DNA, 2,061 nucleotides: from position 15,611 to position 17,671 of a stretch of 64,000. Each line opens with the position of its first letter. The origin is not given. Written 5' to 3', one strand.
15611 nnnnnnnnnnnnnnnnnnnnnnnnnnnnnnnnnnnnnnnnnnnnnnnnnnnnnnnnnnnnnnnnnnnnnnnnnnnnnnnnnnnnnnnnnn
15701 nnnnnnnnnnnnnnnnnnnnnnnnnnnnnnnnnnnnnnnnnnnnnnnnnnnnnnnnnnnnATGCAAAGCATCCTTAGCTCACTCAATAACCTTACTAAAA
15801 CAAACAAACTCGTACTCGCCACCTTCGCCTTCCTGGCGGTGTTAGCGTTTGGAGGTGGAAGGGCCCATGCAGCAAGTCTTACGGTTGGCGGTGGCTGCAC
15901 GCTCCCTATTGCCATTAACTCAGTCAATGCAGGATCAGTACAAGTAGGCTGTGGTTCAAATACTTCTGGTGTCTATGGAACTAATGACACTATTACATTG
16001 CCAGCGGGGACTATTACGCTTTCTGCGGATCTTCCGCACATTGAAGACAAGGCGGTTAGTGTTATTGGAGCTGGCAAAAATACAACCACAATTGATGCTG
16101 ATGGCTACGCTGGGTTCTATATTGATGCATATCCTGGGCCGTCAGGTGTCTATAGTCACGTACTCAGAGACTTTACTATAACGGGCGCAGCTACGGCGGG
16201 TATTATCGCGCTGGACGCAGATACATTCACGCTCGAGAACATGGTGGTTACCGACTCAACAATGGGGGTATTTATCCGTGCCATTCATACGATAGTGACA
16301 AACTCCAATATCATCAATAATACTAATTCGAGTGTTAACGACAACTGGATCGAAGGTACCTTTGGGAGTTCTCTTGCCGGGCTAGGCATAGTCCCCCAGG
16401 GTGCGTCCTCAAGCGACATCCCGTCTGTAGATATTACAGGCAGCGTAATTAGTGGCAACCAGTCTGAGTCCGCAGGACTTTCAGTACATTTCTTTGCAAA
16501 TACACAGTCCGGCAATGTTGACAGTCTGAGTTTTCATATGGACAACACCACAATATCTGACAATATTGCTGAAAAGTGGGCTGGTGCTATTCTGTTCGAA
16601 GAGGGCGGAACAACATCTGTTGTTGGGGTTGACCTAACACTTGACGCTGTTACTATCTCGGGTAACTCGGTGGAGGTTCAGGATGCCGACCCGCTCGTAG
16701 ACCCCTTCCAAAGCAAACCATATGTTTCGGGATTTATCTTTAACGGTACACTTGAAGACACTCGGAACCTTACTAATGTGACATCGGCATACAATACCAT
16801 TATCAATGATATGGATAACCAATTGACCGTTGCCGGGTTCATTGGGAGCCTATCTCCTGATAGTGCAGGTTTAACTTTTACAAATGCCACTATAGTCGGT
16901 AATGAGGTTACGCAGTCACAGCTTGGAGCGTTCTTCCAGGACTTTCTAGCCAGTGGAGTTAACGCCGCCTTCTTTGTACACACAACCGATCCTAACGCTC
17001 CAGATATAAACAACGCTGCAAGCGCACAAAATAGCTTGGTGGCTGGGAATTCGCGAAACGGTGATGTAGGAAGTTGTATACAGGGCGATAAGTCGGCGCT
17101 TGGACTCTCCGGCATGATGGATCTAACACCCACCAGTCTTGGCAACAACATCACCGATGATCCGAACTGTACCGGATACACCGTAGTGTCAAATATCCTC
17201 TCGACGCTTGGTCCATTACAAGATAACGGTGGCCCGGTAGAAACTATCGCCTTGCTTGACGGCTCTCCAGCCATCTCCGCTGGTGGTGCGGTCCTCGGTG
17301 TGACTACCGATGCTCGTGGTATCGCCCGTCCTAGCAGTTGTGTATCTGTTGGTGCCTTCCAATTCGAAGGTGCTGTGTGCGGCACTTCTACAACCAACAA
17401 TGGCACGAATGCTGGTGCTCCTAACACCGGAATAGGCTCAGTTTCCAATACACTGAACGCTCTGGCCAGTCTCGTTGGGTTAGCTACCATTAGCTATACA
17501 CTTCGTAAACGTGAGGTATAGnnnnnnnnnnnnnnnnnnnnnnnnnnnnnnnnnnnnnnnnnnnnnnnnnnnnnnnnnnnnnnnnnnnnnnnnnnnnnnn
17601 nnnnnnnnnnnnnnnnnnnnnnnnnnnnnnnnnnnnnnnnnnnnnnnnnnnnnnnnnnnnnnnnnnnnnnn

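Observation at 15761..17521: All three large cargo proteins are secreted and end in an xxTG, hydrophobic, basic sorting signal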

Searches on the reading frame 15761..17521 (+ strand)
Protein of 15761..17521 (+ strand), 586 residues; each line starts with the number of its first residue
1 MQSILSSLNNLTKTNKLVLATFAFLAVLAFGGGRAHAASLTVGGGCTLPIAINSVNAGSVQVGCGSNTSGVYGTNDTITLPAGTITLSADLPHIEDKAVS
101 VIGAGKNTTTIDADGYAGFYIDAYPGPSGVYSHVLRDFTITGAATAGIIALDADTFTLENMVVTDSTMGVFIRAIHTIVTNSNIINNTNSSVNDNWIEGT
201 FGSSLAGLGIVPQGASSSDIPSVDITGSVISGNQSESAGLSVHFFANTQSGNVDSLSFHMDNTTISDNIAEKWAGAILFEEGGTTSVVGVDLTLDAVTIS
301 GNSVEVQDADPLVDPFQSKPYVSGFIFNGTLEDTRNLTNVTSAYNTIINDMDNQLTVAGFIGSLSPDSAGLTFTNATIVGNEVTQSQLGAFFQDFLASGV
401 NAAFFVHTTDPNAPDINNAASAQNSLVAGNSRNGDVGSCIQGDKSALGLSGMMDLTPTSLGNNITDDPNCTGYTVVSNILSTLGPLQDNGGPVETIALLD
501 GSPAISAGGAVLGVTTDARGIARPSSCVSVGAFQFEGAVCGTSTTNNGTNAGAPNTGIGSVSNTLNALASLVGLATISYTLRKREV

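Call 5: search_protein_families(library=pfam, proteins=[window:15761-17521:+], max_evalue=0.01)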
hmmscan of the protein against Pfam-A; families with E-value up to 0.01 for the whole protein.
window:15761-17521:+ (586 aa): 0 families

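Call 6: search_protein_families(library=ncbifam, proteins=[window:15761-17521:+], max_evalue=0.1)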
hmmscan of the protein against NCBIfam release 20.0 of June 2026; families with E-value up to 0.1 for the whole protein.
window:15761-17521:+ (586 aa): 1 family
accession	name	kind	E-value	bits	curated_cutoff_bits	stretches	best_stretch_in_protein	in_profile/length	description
NF041518.1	choice_anch_Q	domain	4.2e-17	62.1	25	1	482-535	3-57/58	choice-of-anchor Q domain-containing protein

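Call 9: find_encoding_contigs(protein=window:15761-17521:+, flank=10000, max_places=6)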
Protein window:15761-17521:+ (586 aa): 7 contigs read that carry it; 2 places shown.
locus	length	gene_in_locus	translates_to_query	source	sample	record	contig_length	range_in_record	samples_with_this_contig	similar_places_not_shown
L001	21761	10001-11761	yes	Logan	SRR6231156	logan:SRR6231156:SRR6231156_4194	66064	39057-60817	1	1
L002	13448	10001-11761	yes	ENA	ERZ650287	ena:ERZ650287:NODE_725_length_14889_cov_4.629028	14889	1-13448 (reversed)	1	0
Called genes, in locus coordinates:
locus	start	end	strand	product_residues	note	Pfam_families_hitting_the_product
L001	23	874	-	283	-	PF00119:ATP-synt_A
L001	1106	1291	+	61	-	PF00462:Glutaredoxin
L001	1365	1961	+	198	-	-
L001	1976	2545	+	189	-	PF02572:CobA_CobO_BtuR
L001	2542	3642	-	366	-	-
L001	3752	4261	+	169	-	PF06414:Zeta_toxin, PF08433:KTI12 (weak), PF13238:AAA_18 (weak), PF13671:AAA_33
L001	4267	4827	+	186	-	PF00565:SNase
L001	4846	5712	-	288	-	PF13641:Glyco_tranf_2_3, PF00535:Glycos_transf_2, PF10111:Glyco_tranf_2_2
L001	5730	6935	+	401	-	-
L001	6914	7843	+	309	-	PF00150:Cellulase (weak), PF00331:Glyco_hydro_10 (weak), PF02449:Glyco_hydro_42 (weak)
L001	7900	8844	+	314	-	PF12760:Zn_ribbon_IS1595, PF12762:DDE_Tnp_IS1595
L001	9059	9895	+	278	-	PF13814:Replic_Relax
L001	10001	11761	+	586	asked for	-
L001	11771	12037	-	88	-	-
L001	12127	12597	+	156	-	PF01668:SmpB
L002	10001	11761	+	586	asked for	-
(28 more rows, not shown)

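Call 10: find_homologous_proteins(query=window:15761-17521:+)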
Query window:15761-17521:+ (586 aa): 61 proteins with E <= 0.001 among 8000 candidates.
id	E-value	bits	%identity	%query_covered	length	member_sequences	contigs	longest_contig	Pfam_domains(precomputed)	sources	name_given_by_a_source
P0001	0.0e+0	1247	100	100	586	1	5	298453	-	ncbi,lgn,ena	-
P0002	0.0e+0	1112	88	100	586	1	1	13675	-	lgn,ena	-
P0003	1.1e-218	745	63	100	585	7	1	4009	-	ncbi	-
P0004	4.8e-211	720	62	100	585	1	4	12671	-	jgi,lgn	jgi:hypothetical protein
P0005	1.7e-206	705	61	100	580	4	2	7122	-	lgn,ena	-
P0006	1.9e-195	669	58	100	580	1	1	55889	-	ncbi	-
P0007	1.2e-189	650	58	96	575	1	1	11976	-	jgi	jgi:hypothetical protein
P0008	3.5e-117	410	44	94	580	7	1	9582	-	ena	-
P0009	1.8e-105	372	44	89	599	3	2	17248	-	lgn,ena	-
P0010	3.5e-102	361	43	100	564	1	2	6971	-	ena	-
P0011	3.3e-101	358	42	88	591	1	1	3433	-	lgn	-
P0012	2.1e-95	339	42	100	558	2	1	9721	-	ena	-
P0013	3.6e-91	325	41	98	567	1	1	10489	-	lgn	-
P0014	6.1e-91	324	44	96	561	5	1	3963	-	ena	-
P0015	9.4e-89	317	46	51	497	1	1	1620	-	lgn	-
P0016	1.5e-82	296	39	87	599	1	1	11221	-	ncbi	-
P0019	3.2e-78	282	66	19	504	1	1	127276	-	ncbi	-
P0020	5.1e-78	281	48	35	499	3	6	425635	-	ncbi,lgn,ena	-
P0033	6.6e-71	258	50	36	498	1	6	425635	-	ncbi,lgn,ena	-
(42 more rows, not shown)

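Call 41: find_encoding_contigs(protein=P0016, flank=8000, max_places=3)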
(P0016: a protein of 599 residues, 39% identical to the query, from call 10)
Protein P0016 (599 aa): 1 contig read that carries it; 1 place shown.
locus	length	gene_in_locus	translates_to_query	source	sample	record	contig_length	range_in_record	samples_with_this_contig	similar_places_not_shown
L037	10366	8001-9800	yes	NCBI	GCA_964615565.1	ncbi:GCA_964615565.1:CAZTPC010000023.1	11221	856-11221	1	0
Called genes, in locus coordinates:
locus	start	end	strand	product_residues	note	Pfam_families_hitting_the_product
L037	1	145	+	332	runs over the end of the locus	?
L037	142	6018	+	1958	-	PF16640:Big_3_5 (faint), PF22352:K319L-like_PKD (faint), PF17957:Big_7 (faint), PF21868:GbpA_D3 (faint), PF02518:HATPase_c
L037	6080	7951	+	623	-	PF06480:FtsH_ext (faint), PF00004:AAA, PF07728:AAA_5 (weak), PF13191:AAA_16 (faint), PF20720:nSTAND3 (weak), PF17862:AAA_lid_3, PF01434:Peptidase_M41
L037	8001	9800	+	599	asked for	-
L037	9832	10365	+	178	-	?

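Call 42: find_encoding_contigs(protein=P0019, flank=10000, max_places=3)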
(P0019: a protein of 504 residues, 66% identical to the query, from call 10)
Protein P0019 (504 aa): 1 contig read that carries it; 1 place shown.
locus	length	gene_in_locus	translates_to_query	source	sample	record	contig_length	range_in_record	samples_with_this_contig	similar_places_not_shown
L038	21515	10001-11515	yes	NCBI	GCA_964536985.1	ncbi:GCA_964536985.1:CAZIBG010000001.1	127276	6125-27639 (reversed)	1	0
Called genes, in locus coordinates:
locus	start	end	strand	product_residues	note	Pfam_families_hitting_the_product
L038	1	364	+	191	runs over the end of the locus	-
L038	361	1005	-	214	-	PF01195:Pept_tRNA_hydro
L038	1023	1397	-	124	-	-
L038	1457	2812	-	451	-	PF00009:GTP_EFTU, PF01926:MMR_HSR1, PF02421:FeoB_N, PF04548:AIG1 (weak), PF00009:GTP_EFTU, PF01926:MMR_HSR1, PF02421:FeoB_N, PF14714:KH_dom-like, +9 more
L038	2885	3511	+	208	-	-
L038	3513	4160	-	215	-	PF01479:S4, PF00849:PseudoU_synth_2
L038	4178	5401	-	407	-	PF00072:Response_reg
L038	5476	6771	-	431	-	PF00989:PAS, PF08448:PAS_4, PF13188:PAS_8 (weak), PF13426:PAS_9, PF00512:HisKA, PF02518:HATPase_c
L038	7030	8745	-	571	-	PF00239:Resolvase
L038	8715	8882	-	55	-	-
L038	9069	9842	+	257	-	PF13814:Replic_Relax (faint)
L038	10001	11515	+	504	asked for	-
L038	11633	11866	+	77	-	-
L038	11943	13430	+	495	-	-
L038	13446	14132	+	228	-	PF04203:Sortase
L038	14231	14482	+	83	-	-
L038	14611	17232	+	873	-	PF17957:Big_7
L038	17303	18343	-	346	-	PF13384:HTH_23 (weak), PF13936:HTH_38, PF00665:rve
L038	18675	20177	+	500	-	-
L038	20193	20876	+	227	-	PF04203:Sortase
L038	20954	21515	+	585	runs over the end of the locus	-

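Call 44: search_protein_families(library=ncbifam, proteins=[L038:13446-14129:+, L038:20193-20873:+], max_evalue=1)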
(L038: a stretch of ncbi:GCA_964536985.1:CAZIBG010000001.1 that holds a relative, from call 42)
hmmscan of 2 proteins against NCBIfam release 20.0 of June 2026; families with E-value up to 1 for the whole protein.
L038:13446-14129:+ (228 aa): 7 families
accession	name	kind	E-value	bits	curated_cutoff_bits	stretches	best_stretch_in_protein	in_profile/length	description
NF033748.1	class_F_sortase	subfamily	1.2e-32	112.7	166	1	78-226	5-154/155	class F sortase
TIGR01076.1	sortase_fam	subfamily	1.2e-07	31.6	39.35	1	119-224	28-132/136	sortase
NF033745.1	class_C_sortase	subfamily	1.6e-07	31.3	160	1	128-207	132-206/220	class C sortase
NF058671.1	sortase_SrtD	exception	8.6e-06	25.5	140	1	26-205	3-168/187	class D sortase, LPxTATN-specific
TIGR03784.1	marine_sortase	equivalog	0.0002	21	158.25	1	119-223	79-173/174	class GN sortase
NF033746.1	class_D_sortase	subfamily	0.00033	20.5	165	1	119-205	38-114/135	class D sortase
NF053836.1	sortase_YLP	equivalog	0.13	12.2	125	1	153-179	105-131/195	putative sortase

L038:20193-20873:+ (227 aa): 8 families
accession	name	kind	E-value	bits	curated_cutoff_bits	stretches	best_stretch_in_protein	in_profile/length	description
NF033748.1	class_F_sortase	subfamily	4.6e-33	114.1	166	1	78-225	5-153/155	class F sortase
TIGR01076.1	sortase_fam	subfamily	3.2e-08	33.4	39.35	1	119-224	28-132/136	sortase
NF033745.1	class_C_sortase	subfamily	1.9e-07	31.1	160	1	128-207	132-206/220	class C sortase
NF058671.1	sortase_SrtD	exception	1.2e-05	25.1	140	1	26-205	3-168/187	class D sortase, LPxTATN-specific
TIGR03784.1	marine_sortase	equivalog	0.00013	21.7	158.25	1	120-223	80-173/174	class GN sortase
NF033746.1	class_D_sortase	subfamily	0.00031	20.6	165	1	119-205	38-114/135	class D sortase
NF033747.1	class_E_sortase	subfamily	0.0021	17.9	160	1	116-224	99-203/211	class E sortase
NF038218.1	IcmG_DotF_IVB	equivalog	0.048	13.3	200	1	10-116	35-141/266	type IVB secretion system protein IcmG/DotF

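Call 46: find_encoding_contigs(protein=P0020, flank=10000, max_places=2)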
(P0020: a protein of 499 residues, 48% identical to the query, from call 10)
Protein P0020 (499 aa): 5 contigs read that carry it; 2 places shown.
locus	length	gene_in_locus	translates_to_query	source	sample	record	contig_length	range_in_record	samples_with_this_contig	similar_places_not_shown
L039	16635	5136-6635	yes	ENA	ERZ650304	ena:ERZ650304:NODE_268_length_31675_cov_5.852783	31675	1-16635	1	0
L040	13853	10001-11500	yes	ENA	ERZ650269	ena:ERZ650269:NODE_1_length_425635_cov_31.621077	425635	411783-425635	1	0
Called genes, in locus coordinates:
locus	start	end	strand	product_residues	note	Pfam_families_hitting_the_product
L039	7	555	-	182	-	PF00072:Response_reg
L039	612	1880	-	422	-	PF00989:PAS, PF08448:PAS_4, PF13188:PAS_8 (faint), PF13426:PAS_9, PF00512:HisKA, PF02518:HATPase_c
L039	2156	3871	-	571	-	PF00239:Resolvase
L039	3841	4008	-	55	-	-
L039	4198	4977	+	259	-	PF13814:Replic_Relax (weak)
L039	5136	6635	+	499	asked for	-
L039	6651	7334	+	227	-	PF04203:Sortase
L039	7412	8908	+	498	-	-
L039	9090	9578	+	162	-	PF12686:DUF3800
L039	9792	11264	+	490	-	-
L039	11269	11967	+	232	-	PF04203:Sortase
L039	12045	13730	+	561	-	-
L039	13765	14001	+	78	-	-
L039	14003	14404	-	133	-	-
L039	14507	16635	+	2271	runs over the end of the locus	PF00041:fn3, PF25059:FN3_DSCAM-DSCAML_C, PF28033:Fn3_ROS1 (faint), PF00041:fn3, PF16656:Pur_ac_phosph_N (weak), PF25059:FN3_DSCAM-DSCAML_C, PF02518:HATPase_c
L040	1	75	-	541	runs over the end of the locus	PF09972:DUF2207, PF20990:DUF2207_C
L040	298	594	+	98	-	-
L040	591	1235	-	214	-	PF01195:Pept_tRNA_hydro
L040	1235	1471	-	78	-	-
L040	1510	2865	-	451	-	PF00009:GTP_EFTU, PF01926:MMR_HSR1, PF02421:FeoB_N, PF04548:AIG1, PF00009:GTP_EFTU (weak), PF01926:MMR_HSR1, PF02421:FeoB_N, PF14714:KH_dom-like, +6 more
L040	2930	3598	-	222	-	-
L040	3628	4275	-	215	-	PF01479:S4 (weak), PF00849:PseudoU_synth_2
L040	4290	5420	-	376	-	-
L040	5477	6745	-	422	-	PF00989:PAS, PF08448:PAS_4, PF13188:PAS_8 (faint), PF13426:PAS_9, PF00512:HisKA, PF02518:HATPase_c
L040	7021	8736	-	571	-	PF00239:Resolvase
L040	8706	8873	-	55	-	-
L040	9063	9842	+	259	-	PF13814:Replic_Relax (weak)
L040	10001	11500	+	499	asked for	-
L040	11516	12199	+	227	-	PF04203:Sortase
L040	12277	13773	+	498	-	-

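Call 47: find_encoding_contigs(protein=P0006, flank=10000, max_places=2)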
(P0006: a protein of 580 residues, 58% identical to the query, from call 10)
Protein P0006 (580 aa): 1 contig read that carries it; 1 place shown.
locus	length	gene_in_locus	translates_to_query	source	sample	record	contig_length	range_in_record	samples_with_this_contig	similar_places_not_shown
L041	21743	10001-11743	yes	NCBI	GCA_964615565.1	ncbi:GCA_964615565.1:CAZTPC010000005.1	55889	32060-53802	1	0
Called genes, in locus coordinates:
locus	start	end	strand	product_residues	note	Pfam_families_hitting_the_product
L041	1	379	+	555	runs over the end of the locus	-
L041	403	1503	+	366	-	-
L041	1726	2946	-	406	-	-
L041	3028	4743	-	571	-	PF00239:Resolvase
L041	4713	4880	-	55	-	-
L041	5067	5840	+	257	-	PF13814:Replic_Relax (faint)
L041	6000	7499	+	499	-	-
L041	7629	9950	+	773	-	-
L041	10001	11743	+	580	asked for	-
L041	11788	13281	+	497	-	-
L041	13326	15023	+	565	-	-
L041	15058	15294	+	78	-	-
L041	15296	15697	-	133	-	-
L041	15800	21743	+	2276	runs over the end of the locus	PF05342:Peptidase_M26_N (faint), PF00041:fn3, PF25059:FN3_DSCAM-DSCAML_C, PF28033:Fn3_ROS1 (faint), PF00041:fn3, PF16656:Pur_ac_phosph_N (weak), PF25059:FN3_DSCAM-DSCAML_C, PF02518:HATPase_c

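Call 49: list_cluster_members(proteins=[P0001, P0062, P0182, P0020, P0033, P0302, P0303, P0393, P0412, P0325])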
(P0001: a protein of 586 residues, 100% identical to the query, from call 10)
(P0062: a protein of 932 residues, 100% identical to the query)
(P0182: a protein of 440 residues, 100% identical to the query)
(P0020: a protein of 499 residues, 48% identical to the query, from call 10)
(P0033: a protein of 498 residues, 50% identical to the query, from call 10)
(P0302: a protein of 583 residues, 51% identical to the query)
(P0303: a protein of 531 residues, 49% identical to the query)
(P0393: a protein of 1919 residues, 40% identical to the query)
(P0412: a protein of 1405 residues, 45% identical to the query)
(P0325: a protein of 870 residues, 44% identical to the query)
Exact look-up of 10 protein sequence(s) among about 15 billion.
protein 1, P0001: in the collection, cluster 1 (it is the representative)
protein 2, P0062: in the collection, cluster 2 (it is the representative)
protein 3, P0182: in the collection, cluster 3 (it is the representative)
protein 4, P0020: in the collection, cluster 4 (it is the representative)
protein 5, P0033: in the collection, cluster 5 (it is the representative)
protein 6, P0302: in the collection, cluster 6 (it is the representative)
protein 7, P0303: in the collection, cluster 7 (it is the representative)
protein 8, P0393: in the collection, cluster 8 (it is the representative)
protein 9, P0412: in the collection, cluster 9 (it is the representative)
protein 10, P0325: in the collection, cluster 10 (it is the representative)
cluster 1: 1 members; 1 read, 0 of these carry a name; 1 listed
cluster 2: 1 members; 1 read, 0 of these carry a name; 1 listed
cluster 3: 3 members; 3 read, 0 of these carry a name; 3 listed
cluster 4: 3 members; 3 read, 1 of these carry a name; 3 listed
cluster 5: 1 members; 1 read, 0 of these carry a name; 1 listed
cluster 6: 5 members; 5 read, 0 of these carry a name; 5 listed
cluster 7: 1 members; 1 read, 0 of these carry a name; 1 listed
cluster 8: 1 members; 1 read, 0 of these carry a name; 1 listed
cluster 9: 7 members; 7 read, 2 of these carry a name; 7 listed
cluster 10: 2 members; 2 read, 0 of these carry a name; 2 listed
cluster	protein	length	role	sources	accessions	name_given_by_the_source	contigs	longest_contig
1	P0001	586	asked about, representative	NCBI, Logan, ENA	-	-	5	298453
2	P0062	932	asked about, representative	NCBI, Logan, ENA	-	-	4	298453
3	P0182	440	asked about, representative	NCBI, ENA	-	-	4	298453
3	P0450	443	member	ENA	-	-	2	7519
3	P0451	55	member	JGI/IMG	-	-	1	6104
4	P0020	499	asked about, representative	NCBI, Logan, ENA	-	-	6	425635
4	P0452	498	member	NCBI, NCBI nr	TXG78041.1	hypothetical protein E6P97_00470 [Patescibacteria group bacterium] | MAG: hypothetical protein E6P97_00470 [Patescibacteria group bacterium]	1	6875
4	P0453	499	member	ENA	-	-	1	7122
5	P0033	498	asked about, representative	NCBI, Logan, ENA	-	-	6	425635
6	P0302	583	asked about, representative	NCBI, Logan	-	-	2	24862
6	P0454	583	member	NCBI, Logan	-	-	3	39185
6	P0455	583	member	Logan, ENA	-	-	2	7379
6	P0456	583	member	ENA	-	-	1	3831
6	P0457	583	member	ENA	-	-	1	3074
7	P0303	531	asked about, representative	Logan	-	-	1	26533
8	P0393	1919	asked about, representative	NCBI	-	-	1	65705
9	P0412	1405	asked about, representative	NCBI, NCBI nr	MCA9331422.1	fibronectin type III domain-containing protein, partial [Candidatus Saccharibacteria ... | fibronectin type III domain-containing protein [Candidatus Saccharibacteria bacterium]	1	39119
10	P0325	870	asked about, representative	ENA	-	-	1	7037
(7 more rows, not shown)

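Call 52: find_encoding_contigs(protein=P0002, flank=8000, max_places=3)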
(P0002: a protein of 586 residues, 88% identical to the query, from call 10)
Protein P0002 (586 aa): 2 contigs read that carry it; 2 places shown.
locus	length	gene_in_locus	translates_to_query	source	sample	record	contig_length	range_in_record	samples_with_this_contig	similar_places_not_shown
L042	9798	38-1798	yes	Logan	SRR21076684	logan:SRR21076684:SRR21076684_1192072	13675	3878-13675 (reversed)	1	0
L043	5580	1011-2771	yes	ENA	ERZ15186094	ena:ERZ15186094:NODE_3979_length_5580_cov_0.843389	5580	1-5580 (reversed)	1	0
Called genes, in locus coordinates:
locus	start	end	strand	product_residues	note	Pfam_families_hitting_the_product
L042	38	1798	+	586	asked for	-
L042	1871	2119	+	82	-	PF04226:Transgly_assoc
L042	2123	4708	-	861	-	PF26449:DUF8128, PF02534:T4SS-DNA_transf (faint), PF01935:DUF87 (weak), PF10412:TrwB_AAD_bind (faint), PF12696:TraG-D_C (faint)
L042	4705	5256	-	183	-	PF05257:CHAP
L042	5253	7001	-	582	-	PF01935:DUF87, PF12846:AAA_10, PF19044:P-loop_TraG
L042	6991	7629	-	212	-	PF26593:TraC-like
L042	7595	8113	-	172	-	PF12666:PrgI (weak)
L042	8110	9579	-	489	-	PF18895:T4SS_pilin, PF19590:TrbL_3, PF04610:TrbL (weak)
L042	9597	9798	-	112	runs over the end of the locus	PF04956:TrbC, PF18895:T4SS_pilin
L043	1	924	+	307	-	?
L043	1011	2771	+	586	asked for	-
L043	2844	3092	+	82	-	PF04226:Transgly_assoc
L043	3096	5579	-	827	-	?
